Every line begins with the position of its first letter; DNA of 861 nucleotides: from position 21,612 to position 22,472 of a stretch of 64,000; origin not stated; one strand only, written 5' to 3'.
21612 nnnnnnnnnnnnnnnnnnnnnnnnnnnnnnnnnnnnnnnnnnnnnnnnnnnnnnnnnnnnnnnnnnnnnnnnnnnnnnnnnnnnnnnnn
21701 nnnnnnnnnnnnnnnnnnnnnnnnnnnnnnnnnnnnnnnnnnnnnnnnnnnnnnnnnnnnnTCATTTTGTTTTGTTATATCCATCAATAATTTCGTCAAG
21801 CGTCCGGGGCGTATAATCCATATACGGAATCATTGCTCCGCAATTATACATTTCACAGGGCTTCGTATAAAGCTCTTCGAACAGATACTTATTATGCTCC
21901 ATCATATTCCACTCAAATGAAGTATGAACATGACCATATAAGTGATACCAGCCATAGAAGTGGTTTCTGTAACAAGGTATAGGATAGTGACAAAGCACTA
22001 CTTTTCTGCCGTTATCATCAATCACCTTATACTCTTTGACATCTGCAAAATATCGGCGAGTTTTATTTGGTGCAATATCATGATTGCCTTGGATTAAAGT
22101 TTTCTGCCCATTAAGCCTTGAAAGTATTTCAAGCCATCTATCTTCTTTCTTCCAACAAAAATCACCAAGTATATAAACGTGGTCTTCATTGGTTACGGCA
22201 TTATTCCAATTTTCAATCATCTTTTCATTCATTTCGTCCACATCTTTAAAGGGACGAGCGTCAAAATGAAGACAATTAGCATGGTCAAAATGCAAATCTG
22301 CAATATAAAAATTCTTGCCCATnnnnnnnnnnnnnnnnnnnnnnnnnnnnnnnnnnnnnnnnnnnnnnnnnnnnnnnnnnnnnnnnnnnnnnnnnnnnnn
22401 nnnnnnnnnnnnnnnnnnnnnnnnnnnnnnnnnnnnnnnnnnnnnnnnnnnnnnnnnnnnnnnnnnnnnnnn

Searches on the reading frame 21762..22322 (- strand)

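Call 33: search_protein_families(library=pfam, proteins=[window:21762-22322:-], max_evalue=0.001)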
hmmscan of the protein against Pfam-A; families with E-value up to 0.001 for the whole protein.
window:21762-22322:- (186 aa): 1 family
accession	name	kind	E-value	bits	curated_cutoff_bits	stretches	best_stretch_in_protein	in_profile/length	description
PF12850.12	Metallophos_2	-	3.6e-07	30.8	27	1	32-146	12-127/154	Calcineurin-like phosphoesterase superfamily domain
